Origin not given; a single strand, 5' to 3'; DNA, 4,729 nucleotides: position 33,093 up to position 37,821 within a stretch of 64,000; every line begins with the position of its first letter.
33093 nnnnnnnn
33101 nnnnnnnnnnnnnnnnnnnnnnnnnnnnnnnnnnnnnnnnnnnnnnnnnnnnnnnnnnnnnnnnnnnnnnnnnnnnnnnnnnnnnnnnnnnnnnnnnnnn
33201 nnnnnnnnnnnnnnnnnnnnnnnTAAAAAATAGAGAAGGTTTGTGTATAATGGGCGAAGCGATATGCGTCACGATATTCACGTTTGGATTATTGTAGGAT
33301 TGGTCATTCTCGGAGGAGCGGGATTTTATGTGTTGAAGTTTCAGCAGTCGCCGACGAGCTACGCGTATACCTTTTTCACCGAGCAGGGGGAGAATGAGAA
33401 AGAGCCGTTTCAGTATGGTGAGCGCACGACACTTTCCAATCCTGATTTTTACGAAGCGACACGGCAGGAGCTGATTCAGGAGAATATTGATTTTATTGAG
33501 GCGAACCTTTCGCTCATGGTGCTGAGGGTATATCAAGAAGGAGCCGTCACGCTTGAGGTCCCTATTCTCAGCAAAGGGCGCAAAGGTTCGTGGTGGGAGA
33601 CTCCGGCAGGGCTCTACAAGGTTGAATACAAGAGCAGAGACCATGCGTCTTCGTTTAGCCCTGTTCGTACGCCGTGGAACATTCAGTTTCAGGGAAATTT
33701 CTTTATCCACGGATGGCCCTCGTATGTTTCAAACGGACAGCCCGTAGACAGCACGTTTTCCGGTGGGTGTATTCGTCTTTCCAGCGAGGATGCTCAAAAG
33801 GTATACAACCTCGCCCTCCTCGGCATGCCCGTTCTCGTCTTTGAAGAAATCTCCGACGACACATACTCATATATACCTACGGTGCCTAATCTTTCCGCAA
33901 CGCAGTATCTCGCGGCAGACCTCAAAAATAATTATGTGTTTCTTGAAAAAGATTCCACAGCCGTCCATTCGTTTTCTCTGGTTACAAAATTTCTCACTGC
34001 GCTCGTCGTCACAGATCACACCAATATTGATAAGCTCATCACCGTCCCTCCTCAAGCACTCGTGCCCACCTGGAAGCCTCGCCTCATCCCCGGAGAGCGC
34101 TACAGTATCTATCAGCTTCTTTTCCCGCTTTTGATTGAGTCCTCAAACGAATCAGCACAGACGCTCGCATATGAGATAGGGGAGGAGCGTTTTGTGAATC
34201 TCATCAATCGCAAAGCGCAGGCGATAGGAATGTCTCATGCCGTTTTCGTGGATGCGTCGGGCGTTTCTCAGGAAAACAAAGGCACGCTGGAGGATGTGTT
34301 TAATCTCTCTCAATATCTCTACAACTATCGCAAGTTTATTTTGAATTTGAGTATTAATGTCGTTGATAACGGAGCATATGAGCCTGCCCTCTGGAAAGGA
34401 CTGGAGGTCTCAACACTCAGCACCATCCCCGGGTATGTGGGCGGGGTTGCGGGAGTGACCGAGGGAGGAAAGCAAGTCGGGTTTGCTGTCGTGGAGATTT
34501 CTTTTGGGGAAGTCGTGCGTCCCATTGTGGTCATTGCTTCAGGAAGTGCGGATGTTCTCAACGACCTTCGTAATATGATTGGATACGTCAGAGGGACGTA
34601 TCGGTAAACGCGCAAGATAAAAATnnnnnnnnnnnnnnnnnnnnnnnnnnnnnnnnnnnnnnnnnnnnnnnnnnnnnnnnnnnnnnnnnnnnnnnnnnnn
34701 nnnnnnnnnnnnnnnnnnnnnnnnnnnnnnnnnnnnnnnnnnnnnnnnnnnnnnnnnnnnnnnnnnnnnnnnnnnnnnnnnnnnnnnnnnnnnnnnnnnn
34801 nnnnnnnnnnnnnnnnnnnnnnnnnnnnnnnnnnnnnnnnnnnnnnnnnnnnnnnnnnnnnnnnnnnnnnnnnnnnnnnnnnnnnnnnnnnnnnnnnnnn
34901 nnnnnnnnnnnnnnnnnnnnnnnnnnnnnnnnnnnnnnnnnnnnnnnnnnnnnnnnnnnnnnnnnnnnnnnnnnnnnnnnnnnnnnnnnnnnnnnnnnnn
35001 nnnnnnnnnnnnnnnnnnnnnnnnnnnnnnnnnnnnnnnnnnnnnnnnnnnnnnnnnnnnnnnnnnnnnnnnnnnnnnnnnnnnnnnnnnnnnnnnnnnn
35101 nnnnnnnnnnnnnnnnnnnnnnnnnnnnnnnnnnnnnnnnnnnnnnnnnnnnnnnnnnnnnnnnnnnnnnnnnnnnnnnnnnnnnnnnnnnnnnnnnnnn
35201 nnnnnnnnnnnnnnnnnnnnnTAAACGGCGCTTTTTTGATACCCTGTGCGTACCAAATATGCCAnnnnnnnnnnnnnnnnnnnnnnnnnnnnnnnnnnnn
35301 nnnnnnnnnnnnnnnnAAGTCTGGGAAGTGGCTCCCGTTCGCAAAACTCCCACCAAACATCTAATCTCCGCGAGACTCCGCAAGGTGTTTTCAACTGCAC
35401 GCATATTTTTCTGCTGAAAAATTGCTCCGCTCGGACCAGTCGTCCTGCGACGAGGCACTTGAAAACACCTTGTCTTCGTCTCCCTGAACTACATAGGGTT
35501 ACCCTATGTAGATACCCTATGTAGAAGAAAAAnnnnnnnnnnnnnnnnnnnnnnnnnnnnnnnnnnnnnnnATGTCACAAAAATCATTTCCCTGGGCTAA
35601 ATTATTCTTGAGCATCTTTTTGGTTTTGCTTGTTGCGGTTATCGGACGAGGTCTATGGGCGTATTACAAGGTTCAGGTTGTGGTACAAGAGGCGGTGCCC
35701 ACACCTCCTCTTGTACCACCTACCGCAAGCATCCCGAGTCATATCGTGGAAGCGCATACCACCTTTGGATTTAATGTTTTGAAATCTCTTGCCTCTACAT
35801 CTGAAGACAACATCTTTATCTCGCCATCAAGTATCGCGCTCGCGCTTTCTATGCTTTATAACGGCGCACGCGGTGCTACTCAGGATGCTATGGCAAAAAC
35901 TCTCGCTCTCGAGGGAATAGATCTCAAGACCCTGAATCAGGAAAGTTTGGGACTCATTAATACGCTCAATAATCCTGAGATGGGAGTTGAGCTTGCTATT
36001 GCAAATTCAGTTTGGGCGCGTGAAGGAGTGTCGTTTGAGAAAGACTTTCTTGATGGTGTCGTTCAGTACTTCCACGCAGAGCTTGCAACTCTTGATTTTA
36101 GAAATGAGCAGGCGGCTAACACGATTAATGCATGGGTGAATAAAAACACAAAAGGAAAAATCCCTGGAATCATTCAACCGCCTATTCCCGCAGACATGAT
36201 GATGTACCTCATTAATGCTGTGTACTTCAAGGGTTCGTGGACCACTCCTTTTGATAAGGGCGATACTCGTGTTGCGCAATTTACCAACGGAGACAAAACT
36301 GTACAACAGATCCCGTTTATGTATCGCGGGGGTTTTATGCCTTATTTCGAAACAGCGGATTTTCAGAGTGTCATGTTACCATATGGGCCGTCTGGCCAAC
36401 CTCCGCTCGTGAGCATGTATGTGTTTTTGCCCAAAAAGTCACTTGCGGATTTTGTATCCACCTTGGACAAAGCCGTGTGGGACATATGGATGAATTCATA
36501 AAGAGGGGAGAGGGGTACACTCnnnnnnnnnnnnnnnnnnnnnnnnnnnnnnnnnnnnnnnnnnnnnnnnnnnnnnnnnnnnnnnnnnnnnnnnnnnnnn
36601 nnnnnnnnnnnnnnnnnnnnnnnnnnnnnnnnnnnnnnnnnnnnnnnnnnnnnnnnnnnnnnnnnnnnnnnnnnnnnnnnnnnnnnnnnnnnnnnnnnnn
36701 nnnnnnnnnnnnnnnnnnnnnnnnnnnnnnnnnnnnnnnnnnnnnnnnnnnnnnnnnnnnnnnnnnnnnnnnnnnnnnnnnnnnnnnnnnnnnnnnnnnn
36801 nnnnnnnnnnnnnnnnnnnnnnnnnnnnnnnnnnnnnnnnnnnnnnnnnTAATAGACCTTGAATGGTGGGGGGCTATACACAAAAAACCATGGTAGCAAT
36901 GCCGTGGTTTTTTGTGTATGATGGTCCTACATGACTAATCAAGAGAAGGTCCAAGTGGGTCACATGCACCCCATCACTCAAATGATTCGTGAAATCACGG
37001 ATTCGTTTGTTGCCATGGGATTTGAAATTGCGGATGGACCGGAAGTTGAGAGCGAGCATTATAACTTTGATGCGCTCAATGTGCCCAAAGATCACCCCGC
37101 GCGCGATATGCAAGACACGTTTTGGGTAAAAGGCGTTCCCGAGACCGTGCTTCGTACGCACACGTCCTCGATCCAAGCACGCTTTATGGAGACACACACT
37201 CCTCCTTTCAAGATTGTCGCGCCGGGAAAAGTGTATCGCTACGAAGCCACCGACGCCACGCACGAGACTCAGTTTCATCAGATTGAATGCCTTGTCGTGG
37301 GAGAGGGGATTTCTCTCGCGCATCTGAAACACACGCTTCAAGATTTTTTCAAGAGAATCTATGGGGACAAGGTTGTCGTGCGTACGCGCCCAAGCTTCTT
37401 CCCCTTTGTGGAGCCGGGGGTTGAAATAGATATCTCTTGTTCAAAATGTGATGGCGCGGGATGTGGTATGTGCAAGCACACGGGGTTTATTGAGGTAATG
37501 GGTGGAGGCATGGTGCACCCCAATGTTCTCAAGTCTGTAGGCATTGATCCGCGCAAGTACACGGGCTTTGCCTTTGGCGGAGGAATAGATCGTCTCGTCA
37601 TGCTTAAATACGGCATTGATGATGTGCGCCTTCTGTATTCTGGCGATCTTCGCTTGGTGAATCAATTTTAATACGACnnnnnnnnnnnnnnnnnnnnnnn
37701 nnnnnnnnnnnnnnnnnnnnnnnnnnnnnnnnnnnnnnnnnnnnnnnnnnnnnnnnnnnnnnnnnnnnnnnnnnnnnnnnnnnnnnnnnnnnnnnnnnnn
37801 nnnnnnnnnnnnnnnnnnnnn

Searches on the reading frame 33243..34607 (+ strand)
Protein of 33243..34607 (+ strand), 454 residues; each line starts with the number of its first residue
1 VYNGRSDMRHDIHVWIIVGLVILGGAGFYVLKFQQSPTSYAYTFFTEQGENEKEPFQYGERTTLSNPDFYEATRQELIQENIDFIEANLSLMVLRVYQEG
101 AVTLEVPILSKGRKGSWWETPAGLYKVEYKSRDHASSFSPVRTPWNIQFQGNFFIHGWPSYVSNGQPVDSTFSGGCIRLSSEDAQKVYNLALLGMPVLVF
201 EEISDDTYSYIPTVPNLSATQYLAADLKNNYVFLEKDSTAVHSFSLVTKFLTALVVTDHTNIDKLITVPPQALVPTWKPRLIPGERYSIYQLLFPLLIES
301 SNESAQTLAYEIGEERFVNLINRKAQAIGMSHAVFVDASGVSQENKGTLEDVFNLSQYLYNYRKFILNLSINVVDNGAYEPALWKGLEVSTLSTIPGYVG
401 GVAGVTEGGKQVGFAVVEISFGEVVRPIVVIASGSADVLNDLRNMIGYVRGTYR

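Call 31: find_encoding_contigs(protein=window:33243-34607:+, flank=10000, max_places=10)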
Protein window:33243-34607:+ (454 aa): 1 contig read that carries it; 1 place shown.
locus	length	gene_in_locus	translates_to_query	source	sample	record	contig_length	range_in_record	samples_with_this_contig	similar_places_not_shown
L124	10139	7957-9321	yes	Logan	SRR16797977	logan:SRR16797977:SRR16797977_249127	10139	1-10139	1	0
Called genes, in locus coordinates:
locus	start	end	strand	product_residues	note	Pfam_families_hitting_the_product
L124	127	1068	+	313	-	PF01820:Dala_Dala_lig_N, PF07478:Dala_Dala_lig_C, PF02655:ATP-grasp_3, PF02786:CPSase_L_D2 (weak), PF08443:RimK (faint), PF13535:ATP-grasp_4 (faint)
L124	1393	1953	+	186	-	PF00293:NUDIX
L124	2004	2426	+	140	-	PF23474:Acb1 (weak)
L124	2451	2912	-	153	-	PF03713:DUF305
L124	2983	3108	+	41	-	-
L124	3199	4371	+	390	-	PF07907:YibE_F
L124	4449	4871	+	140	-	PF01475:FUR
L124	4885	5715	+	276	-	PF01656:CbiA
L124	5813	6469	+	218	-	-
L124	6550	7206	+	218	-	PF07853:DUF1648, PF13630:SdpI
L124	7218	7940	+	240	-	PF20260:PUA_4 (weak), PF04452:Methyltrans_RNA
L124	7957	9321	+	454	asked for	PF03734:YkuD, PF00768:Peptidase_S11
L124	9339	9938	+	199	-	PF06821:Ser_hydrolase, PF12697:Abhydrolase_6 (faint)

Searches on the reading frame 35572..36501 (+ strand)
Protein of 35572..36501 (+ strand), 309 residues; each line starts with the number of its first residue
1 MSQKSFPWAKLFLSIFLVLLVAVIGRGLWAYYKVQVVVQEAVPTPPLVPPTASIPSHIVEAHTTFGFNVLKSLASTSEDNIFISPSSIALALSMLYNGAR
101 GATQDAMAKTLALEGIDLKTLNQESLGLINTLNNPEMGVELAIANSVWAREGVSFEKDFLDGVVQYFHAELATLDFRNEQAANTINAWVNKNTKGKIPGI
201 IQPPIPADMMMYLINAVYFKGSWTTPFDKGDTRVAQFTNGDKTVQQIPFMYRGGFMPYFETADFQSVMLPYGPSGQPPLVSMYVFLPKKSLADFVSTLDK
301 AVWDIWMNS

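Call 12: search_protein_families(library=pfam, proteins=[window:35572-36501:+], max_evalue=0.01)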
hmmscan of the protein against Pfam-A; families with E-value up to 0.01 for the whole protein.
window:35572-36501:+ (309 aa): 1 family
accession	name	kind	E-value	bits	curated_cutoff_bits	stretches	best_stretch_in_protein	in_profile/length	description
PF00079.25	Serpin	-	6.1e-67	226.9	27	1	61-308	2-251/370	Serpin (serine protease inhibitor)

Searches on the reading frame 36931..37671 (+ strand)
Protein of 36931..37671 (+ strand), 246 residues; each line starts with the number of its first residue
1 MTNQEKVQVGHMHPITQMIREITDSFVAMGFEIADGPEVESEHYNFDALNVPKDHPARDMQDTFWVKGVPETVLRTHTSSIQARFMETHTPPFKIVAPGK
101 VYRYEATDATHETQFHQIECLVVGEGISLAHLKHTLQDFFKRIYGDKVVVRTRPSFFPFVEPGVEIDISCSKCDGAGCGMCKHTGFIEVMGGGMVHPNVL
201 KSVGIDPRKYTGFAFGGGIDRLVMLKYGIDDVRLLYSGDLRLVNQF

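Call 12: search_protein_families(library=pfam, proteins=[window:36931-37671:+], max_evalue=0.01)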
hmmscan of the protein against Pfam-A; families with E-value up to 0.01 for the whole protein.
window:36931-37671:+ (246 aa): 1 family
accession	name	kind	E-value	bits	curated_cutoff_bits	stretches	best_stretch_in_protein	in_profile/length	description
PF01409.25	tRNA-synt_2d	-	1.2e-98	329.9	19.8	1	4-246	8-246/246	tRNA synthetases class II core domain (F)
